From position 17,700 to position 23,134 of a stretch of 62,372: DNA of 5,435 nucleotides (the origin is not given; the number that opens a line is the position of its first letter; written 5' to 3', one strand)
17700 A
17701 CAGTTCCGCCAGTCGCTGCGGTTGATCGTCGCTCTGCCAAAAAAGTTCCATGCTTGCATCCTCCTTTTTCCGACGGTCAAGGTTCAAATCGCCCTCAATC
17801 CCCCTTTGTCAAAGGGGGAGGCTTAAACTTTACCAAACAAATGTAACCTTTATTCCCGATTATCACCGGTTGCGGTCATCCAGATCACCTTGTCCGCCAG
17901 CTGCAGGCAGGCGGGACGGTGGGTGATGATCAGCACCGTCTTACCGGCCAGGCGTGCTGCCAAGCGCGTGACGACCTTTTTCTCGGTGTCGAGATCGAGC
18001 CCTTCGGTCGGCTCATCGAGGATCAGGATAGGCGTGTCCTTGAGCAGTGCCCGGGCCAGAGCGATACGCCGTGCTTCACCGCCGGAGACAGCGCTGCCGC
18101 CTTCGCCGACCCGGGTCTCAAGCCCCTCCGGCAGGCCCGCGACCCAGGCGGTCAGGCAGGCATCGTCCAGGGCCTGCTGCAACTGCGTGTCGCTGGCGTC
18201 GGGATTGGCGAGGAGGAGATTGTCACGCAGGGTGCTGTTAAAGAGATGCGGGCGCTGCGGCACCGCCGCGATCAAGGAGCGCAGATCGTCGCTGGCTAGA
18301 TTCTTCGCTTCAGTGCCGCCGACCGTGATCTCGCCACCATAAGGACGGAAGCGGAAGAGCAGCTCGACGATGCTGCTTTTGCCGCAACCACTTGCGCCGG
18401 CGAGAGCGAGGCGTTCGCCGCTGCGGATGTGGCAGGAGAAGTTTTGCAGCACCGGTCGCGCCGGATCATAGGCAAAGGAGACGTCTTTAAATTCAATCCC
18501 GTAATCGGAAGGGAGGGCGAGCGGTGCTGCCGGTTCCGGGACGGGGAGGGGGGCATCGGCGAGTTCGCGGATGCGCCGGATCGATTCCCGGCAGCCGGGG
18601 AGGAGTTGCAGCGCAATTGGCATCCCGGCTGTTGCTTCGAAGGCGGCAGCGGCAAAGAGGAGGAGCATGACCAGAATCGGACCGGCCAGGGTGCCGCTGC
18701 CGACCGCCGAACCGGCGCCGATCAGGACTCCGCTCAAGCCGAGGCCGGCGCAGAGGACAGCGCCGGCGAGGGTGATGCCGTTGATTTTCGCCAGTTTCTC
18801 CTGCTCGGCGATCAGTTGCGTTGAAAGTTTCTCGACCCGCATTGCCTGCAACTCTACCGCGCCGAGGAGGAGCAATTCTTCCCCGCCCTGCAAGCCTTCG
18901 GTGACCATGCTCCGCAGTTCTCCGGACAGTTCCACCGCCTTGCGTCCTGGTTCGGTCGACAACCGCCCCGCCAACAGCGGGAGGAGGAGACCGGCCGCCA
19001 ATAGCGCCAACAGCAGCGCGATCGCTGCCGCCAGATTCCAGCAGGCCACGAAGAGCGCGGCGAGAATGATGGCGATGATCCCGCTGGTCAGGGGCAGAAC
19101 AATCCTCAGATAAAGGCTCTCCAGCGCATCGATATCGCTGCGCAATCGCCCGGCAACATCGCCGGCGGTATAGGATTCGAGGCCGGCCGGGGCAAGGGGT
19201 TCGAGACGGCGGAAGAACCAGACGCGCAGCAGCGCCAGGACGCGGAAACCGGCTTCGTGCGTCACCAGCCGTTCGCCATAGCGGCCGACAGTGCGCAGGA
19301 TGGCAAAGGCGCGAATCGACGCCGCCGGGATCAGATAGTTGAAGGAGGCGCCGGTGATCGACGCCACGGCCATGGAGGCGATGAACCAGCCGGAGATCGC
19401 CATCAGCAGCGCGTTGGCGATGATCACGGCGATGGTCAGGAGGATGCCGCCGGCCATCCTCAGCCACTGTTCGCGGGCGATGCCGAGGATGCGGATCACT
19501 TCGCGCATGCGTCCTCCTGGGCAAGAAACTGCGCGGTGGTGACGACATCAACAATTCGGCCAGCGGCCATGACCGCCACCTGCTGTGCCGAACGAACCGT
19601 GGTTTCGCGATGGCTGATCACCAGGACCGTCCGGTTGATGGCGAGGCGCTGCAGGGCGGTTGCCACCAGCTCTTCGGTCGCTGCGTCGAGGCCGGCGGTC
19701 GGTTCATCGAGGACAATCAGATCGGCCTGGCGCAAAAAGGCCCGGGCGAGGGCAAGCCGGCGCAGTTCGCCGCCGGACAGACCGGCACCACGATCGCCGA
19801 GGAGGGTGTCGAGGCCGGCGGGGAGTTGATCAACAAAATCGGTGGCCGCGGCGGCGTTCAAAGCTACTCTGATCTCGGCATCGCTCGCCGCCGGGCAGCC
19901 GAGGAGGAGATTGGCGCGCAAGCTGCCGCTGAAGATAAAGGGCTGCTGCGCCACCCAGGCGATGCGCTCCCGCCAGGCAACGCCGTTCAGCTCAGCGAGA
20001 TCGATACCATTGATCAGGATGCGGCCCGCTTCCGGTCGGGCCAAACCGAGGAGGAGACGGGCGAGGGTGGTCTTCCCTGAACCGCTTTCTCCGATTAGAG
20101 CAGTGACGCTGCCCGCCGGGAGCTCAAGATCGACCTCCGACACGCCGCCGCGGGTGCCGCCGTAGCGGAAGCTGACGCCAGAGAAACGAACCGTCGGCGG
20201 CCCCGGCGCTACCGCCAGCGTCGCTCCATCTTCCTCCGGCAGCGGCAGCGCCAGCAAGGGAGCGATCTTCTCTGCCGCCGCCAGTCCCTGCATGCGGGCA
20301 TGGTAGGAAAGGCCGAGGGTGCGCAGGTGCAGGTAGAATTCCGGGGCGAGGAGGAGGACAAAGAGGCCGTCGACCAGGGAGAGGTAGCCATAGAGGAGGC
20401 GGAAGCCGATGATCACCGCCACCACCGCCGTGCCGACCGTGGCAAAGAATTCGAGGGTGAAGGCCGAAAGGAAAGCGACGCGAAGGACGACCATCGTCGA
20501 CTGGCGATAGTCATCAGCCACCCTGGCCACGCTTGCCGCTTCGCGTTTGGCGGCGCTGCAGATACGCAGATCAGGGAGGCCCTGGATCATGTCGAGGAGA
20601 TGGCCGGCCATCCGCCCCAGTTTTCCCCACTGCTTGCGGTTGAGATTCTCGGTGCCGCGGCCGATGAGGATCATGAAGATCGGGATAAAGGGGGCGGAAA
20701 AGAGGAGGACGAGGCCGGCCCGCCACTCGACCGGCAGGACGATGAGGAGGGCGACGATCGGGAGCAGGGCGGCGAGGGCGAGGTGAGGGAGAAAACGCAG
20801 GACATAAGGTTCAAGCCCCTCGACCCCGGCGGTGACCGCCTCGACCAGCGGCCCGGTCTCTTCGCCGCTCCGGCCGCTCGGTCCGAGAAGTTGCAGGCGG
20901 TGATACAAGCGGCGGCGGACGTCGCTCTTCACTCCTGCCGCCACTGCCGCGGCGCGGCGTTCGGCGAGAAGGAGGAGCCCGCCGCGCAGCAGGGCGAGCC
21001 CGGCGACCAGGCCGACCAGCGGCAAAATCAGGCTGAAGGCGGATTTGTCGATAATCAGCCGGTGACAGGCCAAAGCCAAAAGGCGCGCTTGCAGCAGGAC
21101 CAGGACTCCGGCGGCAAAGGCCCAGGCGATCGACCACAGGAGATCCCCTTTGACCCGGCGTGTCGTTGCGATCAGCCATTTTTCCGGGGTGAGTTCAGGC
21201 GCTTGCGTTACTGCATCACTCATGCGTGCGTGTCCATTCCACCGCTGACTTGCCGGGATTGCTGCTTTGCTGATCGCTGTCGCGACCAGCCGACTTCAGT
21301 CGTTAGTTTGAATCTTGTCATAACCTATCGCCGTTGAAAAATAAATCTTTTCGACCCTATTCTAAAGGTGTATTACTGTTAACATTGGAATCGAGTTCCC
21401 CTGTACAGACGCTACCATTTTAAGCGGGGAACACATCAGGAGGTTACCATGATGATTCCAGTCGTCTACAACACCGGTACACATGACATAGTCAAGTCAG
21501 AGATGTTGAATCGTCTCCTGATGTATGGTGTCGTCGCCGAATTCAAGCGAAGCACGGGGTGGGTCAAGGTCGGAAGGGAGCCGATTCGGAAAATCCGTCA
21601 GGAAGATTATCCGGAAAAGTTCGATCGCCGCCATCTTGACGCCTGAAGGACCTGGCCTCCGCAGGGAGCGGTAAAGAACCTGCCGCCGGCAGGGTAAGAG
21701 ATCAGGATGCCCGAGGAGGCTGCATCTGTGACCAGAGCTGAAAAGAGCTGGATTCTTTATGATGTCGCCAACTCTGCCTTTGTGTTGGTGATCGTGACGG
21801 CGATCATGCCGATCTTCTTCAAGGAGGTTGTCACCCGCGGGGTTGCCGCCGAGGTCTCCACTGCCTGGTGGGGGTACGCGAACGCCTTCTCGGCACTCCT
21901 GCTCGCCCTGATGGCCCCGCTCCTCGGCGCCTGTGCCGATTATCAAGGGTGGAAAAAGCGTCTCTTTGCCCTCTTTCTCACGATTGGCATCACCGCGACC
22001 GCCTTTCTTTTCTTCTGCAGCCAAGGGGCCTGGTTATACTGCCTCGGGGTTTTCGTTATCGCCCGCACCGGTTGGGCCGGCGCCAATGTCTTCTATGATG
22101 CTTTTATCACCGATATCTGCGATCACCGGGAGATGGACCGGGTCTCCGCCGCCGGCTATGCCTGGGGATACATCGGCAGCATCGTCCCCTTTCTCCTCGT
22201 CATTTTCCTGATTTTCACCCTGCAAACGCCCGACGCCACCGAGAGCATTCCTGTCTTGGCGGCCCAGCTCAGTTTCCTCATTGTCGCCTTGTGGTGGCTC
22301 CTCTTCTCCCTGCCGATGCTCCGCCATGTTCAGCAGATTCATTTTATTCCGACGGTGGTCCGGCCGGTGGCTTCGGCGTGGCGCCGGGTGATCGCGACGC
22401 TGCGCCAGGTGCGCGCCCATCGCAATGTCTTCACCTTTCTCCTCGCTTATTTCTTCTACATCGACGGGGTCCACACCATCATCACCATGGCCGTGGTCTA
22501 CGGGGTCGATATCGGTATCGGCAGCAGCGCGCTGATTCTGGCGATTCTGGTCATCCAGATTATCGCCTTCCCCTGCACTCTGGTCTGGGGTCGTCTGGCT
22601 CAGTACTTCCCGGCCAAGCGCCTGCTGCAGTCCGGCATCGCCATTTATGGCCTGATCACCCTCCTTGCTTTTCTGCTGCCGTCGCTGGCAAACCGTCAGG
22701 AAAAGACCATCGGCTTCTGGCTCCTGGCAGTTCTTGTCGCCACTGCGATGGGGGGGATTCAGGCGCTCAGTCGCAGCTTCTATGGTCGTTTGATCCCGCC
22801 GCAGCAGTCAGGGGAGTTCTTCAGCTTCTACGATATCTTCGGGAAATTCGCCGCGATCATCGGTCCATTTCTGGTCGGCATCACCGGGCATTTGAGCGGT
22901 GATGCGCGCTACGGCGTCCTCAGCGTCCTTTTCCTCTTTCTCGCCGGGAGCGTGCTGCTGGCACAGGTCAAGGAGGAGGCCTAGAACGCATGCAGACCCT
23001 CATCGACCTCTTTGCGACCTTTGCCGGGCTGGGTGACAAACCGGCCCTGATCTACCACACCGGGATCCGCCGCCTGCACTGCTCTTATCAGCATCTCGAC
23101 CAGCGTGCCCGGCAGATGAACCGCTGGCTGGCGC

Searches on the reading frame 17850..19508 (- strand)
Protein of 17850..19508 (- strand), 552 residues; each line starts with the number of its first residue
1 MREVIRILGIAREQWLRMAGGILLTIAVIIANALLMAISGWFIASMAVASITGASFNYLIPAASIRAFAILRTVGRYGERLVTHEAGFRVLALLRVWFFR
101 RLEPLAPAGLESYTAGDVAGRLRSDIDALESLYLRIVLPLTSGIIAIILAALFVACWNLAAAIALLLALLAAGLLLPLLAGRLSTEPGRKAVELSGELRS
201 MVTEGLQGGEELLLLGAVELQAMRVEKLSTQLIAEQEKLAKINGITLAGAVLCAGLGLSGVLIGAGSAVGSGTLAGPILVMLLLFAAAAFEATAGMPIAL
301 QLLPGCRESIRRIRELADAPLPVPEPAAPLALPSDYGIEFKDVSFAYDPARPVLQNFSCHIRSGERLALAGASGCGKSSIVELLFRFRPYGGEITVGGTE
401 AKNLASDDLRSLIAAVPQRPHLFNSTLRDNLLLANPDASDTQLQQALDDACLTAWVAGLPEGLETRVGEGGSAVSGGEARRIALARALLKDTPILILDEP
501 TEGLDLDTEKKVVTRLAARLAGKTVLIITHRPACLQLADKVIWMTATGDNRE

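Call 72: search_protein_families(library=pfam, proteins=[window:17850-19508:-], max_evalue=0.0001)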
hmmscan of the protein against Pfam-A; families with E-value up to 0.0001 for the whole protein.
window:17850-19508:- (552 aa): 4 families
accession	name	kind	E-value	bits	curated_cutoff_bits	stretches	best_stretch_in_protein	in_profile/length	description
PF00005.33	ABC_tran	-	1.8e-26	93.8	25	1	354-501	1-136/137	ABC transporter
PF02463.25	SMC_N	-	7.8e-07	29.2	40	0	473-546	136-213/220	RecF/RecN/SMC N terminal domain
PF00664.28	ABC_membrane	-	3.8e-06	27.2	28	1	22-286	2-267/274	ABC transporter transmembrane region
PF13304.12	AAA_21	-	2.3e-05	25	27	0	482-532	246-300/304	AAA domain, putative AbiEii toxin, Type IV TA system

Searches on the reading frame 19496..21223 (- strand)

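Call 72: search_protein_families(library=pfam, proteins=[window:19496-21223:-], max_evalue=0.0001)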
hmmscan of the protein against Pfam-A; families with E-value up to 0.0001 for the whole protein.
window:19496-21223:- (575 aa): 5 families
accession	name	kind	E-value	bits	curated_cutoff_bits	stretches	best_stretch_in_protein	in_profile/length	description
PF00005.33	ABC_tran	-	1.3e-30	107.2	25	1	362-510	2-137/137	ABC transporter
PF00664.28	ABC_membrane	-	1e-18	68.4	28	1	33-285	6-259/274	ABC transporter transmembrane region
PF02463.25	SMC_N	-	7.2e-08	32.6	40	1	482-552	137-211/220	RecF/RecN/SMC N terminal domain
PF13304.12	AAA_21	-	8.1e-08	33.1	27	0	482-538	238-298/304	AAA domain, putative AbiEii toxin, Type IV TA system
PF13401.12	AAA_22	-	5.2e-05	24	27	0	372-507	6-92/130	AAA domain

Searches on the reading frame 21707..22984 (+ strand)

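Call 72: search_protein_families(library=pfam, proteins=[window:21707-22984:+], max_evalue=0.0001)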
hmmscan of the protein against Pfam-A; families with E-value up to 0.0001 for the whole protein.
window:21707-22984:+ (425 aa): 3 families
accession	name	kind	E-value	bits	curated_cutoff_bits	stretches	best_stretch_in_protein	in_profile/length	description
PF11700.14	ATG22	-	5.4e-58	197.3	24.1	1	56-422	74-473/482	Vacuole effluxer Atg22 like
PF07690.21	MFS_1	-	1.5e-23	83.7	33.4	3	184-387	156-347/347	Major Facilitator Superfamily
PF13347.12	MFS_2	-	1.2e-05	24.5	27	0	30-143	243-348/427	MFS/sugar transport protein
